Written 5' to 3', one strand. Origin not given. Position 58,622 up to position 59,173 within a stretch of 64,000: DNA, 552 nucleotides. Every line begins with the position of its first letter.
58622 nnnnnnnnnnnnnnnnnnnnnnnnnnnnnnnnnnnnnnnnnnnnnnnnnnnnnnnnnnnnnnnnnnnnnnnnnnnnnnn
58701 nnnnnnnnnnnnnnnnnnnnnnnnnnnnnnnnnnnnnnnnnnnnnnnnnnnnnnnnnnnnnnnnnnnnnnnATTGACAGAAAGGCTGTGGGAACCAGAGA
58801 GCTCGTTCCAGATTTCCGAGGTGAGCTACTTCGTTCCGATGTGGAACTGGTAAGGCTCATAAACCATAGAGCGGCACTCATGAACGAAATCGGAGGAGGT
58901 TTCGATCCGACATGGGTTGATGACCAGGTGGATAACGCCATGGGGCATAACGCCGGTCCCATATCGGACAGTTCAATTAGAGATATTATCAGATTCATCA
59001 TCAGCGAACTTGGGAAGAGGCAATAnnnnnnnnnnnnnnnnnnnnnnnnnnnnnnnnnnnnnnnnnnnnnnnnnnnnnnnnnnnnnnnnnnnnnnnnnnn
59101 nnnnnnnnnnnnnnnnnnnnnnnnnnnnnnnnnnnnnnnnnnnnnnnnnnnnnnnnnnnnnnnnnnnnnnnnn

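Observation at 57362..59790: Chorismate-mutase-like domain fused to the C-terminus of an acyl-AMP ligase and TAATG-coupled to a core-only DAHP synthase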

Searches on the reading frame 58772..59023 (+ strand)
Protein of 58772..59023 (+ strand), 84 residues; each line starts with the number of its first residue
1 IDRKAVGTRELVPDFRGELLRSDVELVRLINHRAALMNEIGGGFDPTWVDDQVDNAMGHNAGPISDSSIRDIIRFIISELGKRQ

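Call 3: search_protein_families(library=pfam, proteins=[window:58772-59023:+], max_evalue=1)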
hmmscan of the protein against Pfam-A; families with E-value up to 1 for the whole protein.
window:58772-59023:+ (84 aa): 2 families
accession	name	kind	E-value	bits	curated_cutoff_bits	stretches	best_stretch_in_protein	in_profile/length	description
PF01817.26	CM_2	-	5.3e-06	27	27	1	16-83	2-78/80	Chorismate mutase type II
PF17296.8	ArenaCapSnatch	-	0.17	11.7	27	1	14-54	125-161/172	Arenavirus cap snatching domain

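Call 4: search_protein_families(library=ncbifam, proteins=[window:58772-59023:+], max_evalue=1)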
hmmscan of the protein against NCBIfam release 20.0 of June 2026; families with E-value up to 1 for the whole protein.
window:58772-59023:+ (84 aa): 2 families
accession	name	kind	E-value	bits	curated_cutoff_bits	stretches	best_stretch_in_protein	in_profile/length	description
TIGR01801.1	CM_A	equivalog_domain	0.00037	20.7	106.35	1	13-76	7-78/102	chorismate mutase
NF009239.0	PRK12595.1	equivalog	0.0007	18.7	279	1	13-77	7-79/360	bifunctional 3-deoxy-7-phosphoheptulonate synthase/chorismate mutase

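Call 15: search_solved_structures(query=window:58799-59023:+, max_evalue=10, show_alignments=3)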
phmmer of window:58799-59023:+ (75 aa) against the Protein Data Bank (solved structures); distinct sequences matched with E-value up to 10: 9.
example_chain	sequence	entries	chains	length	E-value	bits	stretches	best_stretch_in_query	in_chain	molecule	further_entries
2d8d_A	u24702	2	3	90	0.012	19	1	7-68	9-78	phospho-2-dehydro-3-deoxyheptonate aldolase/chorismate mutase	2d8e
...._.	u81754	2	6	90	0.017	18.5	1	14-68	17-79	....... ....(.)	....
3nvt_A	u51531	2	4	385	0.18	15.3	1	6-67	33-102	3-deoxy-D-arabino-heptulosonate 7-phosphate synthase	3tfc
5j6f_A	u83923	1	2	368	0.31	14.5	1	5-68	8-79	3-deoxy-D-arabino-heptulosonate 7-phosphate synthase, chorismate mutase-isozyme 3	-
2cf2_C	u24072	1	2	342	0.42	14.1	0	20-45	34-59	FATTY ACID SYNTHASE, DH DOMAIN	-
5a8k_C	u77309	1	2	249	0.7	13.4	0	4-67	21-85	METHYL-COENZYME M REDUCTASE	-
1hbm_C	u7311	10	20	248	1.2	12.7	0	4-67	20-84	METHYL-COENZYME M REDUCTASE I GAMMA SUBUNIT | Methyl-coenzyme M reductase I subunit gamma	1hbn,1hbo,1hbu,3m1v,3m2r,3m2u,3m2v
3pot_C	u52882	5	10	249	1.2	12.6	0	4-67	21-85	Methyl-coenzyme M reductase I subunit gamma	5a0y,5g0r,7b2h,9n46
1mro_C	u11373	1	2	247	1.3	12.6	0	4-67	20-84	METHYL-COENZYME M REDUCTASE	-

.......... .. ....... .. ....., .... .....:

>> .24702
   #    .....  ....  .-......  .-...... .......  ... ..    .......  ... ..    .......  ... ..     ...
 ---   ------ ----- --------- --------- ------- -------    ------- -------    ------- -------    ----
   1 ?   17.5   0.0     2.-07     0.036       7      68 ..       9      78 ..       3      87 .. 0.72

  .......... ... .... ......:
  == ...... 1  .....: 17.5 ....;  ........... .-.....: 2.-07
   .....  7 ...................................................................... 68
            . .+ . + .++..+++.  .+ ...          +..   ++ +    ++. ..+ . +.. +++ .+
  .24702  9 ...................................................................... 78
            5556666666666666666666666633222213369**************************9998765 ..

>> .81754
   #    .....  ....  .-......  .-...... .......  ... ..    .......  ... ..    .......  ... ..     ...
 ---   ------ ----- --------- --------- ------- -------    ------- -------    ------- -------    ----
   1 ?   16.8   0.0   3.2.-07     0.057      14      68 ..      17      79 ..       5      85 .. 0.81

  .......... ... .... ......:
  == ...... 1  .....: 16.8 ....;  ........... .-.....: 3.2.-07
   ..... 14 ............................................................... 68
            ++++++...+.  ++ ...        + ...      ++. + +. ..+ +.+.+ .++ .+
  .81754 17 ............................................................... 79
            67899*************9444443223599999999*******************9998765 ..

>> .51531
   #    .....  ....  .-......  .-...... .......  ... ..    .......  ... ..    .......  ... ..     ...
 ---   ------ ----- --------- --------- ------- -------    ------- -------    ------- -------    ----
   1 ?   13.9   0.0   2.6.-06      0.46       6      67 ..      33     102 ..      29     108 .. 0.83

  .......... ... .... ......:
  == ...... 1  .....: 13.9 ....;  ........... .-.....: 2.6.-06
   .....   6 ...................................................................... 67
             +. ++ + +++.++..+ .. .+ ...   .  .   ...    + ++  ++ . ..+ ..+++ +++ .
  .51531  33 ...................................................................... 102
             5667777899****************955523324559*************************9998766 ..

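Call 18: search_solved_structures(query=A1, max_evalue=10, show_alignments=2)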
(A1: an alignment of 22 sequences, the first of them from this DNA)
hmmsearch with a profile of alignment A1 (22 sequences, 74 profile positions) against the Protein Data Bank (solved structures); distinct sequences matched with E-value up to 10: 16.
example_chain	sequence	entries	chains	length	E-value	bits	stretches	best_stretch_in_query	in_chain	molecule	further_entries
2d8d_A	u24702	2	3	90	2.3e-07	33.4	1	6-69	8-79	phospho-2-dehydro-3-deoxyheptonate aldolase/chorismate mutase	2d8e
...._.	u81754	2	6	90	0.00016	24.3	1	13-69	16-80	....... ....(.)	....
3nvt_A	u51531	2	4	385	0.0003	23.5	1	6-69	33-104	3-deoxy-D-arabino-heptulosonate 7-phosphate synthase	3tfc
5j6f_A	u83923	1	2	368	0.015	18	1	7-69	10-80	3-deoxy-D-arabino-heptulosonate 7-phosphate synthase, chorismate mutase-isozyme 3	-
7dww_B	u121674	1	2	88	0.11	15.3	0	5-25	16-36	msDPBB_sym2 protein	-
2qbv_A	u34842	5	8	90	0.62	12.8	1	6-33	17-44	CHORISMATE MUTASE | RV0948C/MT0975 | Intracellular chorismate mutase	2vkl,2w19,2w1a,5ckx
6ygt_AAA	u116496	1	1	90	0.63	12.8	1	6-33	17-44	Intracellular chorismate mutase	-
5mpv_D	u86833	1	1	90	0.65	12.8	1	6-33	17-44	Intracellular chorismate mutase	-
9vui_A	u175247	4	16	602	1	12.1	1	20-65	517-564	Maltose/maltodextrin-binding periplasmic protein,Phosphoprotein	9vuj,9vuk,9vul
2d5r_A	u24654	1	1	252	1.2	11.9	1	3-32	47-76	CCR4-NOT transcription complex subunit 7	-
2a8k_A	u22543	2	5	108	1.4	11.7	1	21-42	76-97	Colicin E5 | Colicin-E5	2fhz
4gmj_B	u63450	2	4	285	1.4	11.7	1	3-32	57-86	CCR4-NOT transcription complex subunit 7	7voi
7ax1_B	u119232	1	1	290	1.5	11.6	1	3-32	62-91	CCR4-NOT transcription complex subunit 7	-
3vj7_A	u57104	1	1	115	1.5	11.6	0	21-42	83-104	Colicin-E5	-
2dfx_E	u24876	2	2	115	1.6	11.5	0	21-42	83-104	Colicin-E5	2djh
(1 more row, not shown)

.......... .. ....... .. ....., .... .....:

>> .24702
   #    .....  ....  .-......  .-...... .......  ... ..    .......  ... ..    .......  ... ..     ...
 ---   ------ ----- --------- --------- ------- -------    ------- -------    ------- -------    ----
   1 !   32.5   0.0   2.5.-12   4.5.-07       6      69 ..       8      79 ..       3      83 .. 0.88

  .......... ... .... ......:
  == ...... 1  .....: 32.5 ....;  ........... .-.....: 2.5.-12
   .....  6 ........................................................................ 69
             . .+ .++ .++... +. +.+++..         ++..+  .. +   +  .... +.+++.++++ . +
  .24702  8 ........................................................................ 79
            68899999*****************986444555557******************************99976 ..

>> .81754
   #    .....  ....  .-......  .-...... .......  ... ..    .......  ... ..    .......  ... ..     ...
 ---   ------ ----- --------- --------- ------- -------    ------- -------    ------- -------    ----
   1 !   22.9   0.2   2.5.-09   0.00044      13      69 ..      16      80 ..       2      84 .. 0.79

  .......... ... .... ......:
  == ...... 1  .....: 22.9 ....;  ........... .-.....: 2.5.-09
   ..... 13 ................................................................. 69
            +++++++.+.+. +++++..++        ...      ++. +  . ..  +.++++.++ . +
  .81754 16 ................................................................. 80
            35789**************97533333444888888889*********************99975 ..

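Call 23: predict_structure(alignment_id=A1)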
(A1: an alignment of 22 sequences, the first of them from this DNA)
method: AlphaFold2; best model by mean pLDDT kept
length: 75 residues; sequences in the alignment: 22
mean_pLDDT: 90.2   pTM: 0.71
mean pLDDT of the five models: 90.2, 88.6, 87.1, 76.5, 73.0
residues with pLDDT >= 90: 51; 70-90: 22; 50-70: 2; < 50: 0
segments of 3 or more residues with pLDDT < 50: none
pLDDT, mean of each block of 10 residues (from residue 1): 91 97 91 81 93 95 92 71
secondary structure, 60 per line:
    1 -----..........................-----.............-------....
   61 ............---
elements in order: H6-31 H37-49 H57-72

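Call 26: fold_search(model_id=the predicted structure, library=pdb)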
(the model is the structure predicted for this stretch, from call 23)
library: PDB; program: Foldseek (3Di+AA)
matches with E <= 10: 57; with E <= 0.001: 0
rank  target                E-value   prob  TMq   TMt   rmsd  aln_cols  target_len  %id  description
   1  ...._D                2.1e-03  1.00  0.77  0.68   3.2        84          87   26  Crystal structure of chorismate mutase like domain of bifunctional DAHP synthase of Bacillus subtilis in complex with  (released 2017-07-26)
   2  3nvt_A                2.6e-03  1.00  0.88  0.20   1.2        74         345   28  1.95 Angstrom crystal structure of a bifunctional 3-deoxy-7-phosphoheptulonate synthase/chorismate mutase (aroA) from  (released 2010-07-28)
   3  5j6f_A                4.5e-03  1.00  0.85  0.19   1.6        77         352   25  Crystal structure of DAH7PS-CM complex from Geobacillus sp. with prephenate (released 2016-09-07)
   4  2d8d_A                6.8e-03  1.00  0.87  0.82   2.1        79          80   26  Structure of Chorismate Mutase (Form I) from Thermus Thermophilus HB8 (released 2006-06-02)
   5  3tfc_A                6.8e-03  1.00  0.85  0.20   1.5        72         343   26  1.95 Angstrom crystal structure of a bifunctional 3-deoxy-7-phosphoheptulonate synthase/chorismate mutase (aroA) from  (released 2011-08-31)
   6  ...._B                7.8e-03  1.00  0.81  0.70   1.8        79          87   26  Crystal structure of chorismate mutase like domain of bifunctional DAHP synthase of Bacillus subtilis in complex with  (released 2017-07-26)
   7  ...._A                8.3e-03  1.00  0.76  0.67   3.9        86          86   27  Crystal structure of chorismate mutase like domain of bifunctional DAHP synthase of Bacillus subtilis in complex with  (released 2017-07-26)
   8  2d8e                  8.9e-03  1.00  0.75  0.65   4.0        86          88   27  Structure of Chorismate Mutase (Form II) from Thermus Thermophilus HB8 (released 2006-06-02)
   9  2d8d_B                9.6e-03  1.00  0.91  0.82   2.0        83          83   25  Structure of Chorismate Mutase (Form I) from Thermus Thermophilus HB8 (released 2006-06-02)
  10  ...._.                1.0e-02  1.00  0.83  0.75   1.8        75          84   25  Crystal structure of chorismate mutase like domain of bifunctional DAHP synthase of Bacillus subtilis in complex with  (released 2017-07-26)
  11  5j6f_B                1.7e-02  1.00  0.79  0.19   2.3        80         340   28  Crystal structure of DAH7PS-CM complex from Geobacillus sp. with prephenate (released 2016-09-07)
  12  6al9_B                2.3e-01  0.80  0.58  0.49   5.2        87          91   14  Crystal structure of chorismate mutase from Helicobacter pylori in complex with prephenate (released 2018-11-07)
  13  6al9_A                3.0e-01  0.72  0.56  0.47   5.4        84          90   15  Crystal structure of chorismate mutase from Helicobacter pylori in complex with prephenate (released 2018-11-07)
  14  6s7o_F                2.5e+00  0.10  0.36  0.14  10.2        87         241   18  Cryo-EM structure of human oligosaccharyltransferase complex OST-A (released 2019-12-18)
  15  9n9j_P2               2.7e+00  0.09  0.35  0.07  10.3        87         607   18  Structure of a GRP94 folding intermediate engaged with a CCDC134- and FKBP11-bound secretory translocon (released 2025-11-19)
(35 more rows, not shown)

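Call 37: search_protein_representatives(alignment_id=A3)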
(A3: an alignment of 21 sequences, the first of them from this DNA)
Query: 21 sequences, 74 profile positions. Proteins with E-value up to 0.001 (for the whole library): 2746; up to 1e-10: 105; up to 1e-30: 0. The best 150 are listed.
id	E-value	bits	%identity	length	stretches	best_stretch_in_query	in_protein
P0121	2.7e-28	113.5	-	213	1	2-73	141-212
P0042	2.3e-27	110.5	-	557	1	3-74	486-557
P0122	7.0e-21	89.7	-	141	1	7-73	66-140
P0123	8.9e-19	83.0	-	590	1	1-71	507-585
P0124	1.1e-18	82.8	-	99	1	3-72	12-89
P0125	4.4e-18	80.8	-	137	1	3-72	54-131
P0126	1.2e-15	73.0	-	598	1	3-73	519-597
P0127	3.3e-15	71.6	-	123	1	3-72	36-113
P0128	9.4e-15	70.1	-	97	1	3-72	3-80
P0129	1.1e-14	69.9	-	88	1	4-70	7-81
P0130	1.4e-14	69.5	-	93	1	3-72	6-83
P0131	1.6e-14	69.4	-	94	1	4-70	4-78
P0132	2.3e-14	68.9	-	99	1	3-73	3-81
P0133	2.6e-14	68.7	-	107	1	6-72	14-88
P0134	3.6e-14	68.3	-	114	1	3-69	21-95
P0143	4.0e-13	64.9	-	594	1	4-71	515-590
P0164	8.4e-12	60.7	-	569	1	5-69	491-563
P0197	4.2e-11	58.4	-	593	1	3-69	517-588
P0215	7.7e-11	57.6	-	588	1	4-70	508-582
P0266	3.0e-10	55.7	-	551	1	4-72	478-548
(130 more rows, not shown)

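Call 51: find_encoding_contigs(protein=P0215, flank=6000, max_places=2)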
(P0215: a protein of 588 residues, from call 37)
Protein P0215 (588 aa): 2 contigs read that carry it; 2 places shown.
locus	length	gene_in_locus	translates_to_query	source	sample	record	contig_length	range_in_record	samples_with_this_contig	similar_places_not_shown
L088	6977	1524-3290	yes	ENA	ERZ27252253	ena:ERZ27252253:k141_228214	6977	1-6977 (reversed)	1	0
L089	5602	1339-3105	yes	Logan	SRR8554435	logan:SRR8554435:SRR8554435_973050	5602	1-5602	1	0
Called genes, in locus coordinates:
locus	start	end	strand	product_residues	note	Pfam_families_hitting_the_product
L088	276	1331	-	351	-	PF14522:Cytochrome_C7 (faint)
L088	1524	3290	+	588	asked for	PF00501:AMP-binding, PF13193:AMP-binding_C, PF01817:CM_2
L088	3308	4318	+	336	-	PF13506:Glyco_transf_21 (faint), PF13641:Glyco_tranf_2_3 (weak), PF00535:Glycos_transf_2, PF10111:Glyco_tranf_2_2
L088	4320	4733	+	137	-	PF03330:DPBB_1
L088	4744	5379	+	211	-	PF14681:UPRTase, PF00156:Pribosyltran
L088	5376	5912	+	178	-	PF07659:DUF1599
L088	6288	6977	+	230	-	?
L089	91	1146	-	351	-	PF14522:Cytochrome_C7 (faint)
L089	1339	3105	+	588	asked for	PF00501:AMP-binding, PF13193:AMP-binding_C, PF01817:CM_2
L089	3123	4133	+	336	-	PF13506:Glyco_transf_21 (faint), PF13641:Glyco_tranf_2_3 (weak), PF00535:Glycos_transf_2, PF10111:Glyco_tranf_2_2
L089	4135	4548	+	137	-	PF03330:DPBB_1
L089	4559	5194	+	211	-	PF14681:UPRTase, PF00156:Pribosyltran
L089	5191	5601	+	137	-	?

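Call 52: find_encoding_contigs(protein=P0164, flank=6000, max_places=2)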
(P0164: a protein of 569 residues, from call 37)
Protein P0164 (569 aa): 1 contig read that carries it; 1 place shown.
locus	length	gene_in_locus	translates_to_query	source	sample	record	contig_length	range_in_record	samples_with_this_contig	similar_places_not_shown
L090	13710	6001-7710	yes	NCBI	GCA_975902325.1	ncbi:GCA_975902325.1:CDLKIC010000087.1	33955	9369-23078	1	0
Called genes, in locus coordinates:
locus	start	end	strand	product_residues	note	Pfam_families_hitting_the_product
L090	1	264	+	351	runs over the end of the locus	PF01075:Glyco_transf_9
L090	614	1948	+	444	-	PF02310:B12-binding, PF04055:Radical_SAM (weak)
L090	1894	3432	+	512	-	PF02310:B12-binding, PF04055:Radical_SAM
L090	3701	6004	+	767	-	PF00535:Glycos_transf_2, PF10111:Glyco_tranf_2_2, PF13641:Glyco_tranf_2_3, PF13506:Glyco_transf_21, PF13632:Glyco_trans_2_3, PF13727:CoA_binding_3, PF02397:Bac_transf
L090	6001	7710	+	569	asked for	PF00501:AMP-binding, PF01817:CM_2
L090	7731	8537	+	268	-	PF00793:DAHP_synth_1, PF03102:NeuB (weak)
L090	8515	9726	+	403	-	PF04015:DUF362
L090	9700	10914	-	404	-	PF00884:Sulfatase, PF01663:Phosphodiest (weak), PF16347:SGSH_C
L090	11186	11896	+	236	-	PF00535:Glycos_transf_2, PF10111:Glyco_tranf_2_2 (weak), PF13641:Glyco_tranf_2_3 (faint)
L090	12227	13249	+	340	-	PF04321:RmlD_sub_bind, PF01073:3Beta_HSD, PF01370:Epimerase, PF02719:Polysacc_synt_2, PF07993:NAD_binding_4, PF16363:GDP_Man_Dehyd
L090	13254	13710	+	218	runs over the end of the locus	PF13489:Methyltransf_23 (weak), PF08003:Methyltransf_9 (weak), PF13847:Methyltransf_31, PF08241:Methyltransf_11, PF08242:Methyltransf_12, PF13649:Methyltransf_25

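Call 54: find_encoding_contigs(protein=P0143, flank=6000, max_places=2)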
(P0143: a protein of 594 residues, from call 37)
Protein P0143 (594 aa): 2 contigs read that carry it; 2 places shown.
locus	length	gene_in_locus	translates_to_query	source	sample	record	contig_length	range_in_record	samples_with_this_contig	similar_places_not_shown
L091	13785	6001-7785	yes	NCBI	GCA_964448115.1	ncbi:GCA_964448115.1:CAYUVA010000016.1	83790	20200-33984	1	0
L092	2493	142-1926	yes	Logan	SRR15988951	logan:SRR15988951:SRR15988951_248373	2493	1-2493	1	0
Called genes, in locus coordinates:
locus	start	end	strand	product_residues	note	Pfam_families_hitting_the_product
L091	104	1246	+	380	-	PF02771:Acyl-CoA_dh_N, PF02770:Acyl-CoA_dh_M, PF00441:Acyl-CoA_dh_1, PF08028:Acyl-CoA_dh_2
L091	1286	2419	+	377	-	PF02771:Acyl-CoA_dh_N, PF02770:Acyl-CoA_dh_M, PF00441:Acyl-CoA_dh_1, PF08028:Acyl-CoA_dh_2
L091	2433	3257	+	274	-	PF01012:ETF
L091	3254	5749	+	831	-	PF01012:ETF, PF00766:ETF_alpha, PF11794:HpaB_N, PF03241:HpaB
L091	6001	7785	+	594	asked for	PF00501:AMP-binding, PF13193:AMP-binding_C, PF01817:CM_2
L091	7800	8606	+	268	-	PF00793:DAHP_synth_1, PF03102:NeuB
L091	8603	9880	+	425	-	PF04015:DUF362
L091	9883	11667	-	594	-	PF14238:DUF4340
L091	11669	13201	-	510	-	PF23357:DUF7088, PF09822:ABC_transp_aux, PF23355:IFT52_GIFT (faint)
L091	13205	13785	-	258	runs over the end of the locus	PF01061:ABC2_membrane (weak), PF12679:ABC2_membrane_2, PF12730:ABC2_membrane_4 (weak), PF12698:ABC2_membrane_3, PF13346:ABC2_membrane_5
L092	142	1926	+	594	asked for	PF00501:AMP-binding, PF13193:AMP-binding_C, PF01817:CM_2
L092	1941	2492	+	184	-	?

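Call 55: find_encoding_contigs(protein=P0197, flank=6000, max_places=2)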
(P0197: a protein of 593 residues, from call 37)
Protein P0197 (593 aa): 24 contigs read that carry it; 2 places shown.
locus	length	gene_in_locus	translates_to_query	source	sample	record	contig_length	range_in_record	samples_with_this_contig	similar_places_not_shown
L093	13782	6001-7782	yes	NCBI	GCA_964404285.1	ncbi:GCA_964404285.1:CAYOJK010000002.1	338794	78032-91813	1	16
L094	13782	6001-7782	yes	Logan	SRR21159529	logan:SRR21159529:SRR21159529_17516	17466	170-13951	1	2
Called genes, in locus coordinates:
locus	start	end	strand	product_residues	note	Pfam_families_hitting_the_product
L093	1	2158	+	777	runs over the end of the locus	PF07697:7TMR-HDED, PF07698:7TM-7TMR_HD, PF01966:HD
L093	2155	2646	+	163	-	PF02130:YbeY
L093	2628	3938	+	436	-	PF00571:CBS (weak), PF03471:CorC_HlyC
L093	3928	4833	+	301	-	PF03193:RsgA_GTPase (faint), PF00009:GTP_EFTU, PF00350:Dynamin_N (faint), PF01926:MMR_HSR1, PF02421:FeoB_N, PF07650:KH_2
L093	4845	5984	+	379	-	PF01073:3Beta_HSD, PF01370:Epimerase, PF02719:Polysacc_synt_2, PF04321:RmlD_sub_bind (faint), PF13460:NAD_binding_10, PF16363:GDP_Man_Dehyd, PF01370:Epimerase, PF16363:GDP_Man_Dehyd, +2 more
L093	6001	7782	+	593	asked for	PF00501:AMP-binding, PF13193:AMP-binding_C, PF01817:CM_2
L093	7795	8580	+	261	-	PF00793:DAHP_synth_1, PF03102:NeuB (faint)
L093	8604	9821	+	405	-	PF04015:DUF362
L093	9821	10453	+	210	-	PF04055:Radical_SAM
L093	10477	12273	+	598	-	PF01336:tRNA_anti-codon, PF00152:tRNA-synt_2, PF02938:GAD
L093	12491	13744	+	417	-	PF07498:Rho_N, PF07497:Rho_RNA_bind, PF00006:ATP-synt_ab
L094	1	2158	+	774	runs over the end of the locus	?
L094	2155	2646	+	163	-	PF02130:YbeY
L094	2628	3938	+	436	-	PF00571:CBS (weak), PF03471:CorC_HlyC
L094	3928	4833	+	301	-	PF03193:RsgA_GTPase (faint), PF00009:GTP_EFTU, PF00350:Dynamin_N (faint), PF01926:MMR_HSR1, PF02421:FeoB_N, PF07650:KH_2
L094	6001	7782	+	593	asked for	PF00501:AMP-binding, PF13193:AMP-binding_C, PF01817:CM_2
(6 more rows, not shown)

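Call 63: search_solved_structures(query=L091:8603-9877:+, max_evalue=1)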
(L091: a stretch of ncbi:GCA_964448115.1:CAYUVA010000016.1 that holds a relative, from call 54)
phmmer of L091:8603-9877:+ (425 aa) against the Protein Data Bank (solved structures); distinct sequences matched with E-value up to 1: 3.
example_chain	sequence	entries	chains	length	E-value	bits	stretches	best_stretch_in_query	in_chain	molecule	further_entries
6kgx_aH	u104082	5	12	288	0.2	14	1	218-323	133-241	LRC5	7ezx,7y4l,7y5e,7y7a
8apz_A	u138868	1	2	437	0.38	13.1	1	178-234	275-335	N-carbamoyl-L-amino-acid hydrolase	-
8aq0_A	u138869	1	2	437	0.38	13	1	178-233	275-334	N-carbamoyl-L-amino-acid hydrolase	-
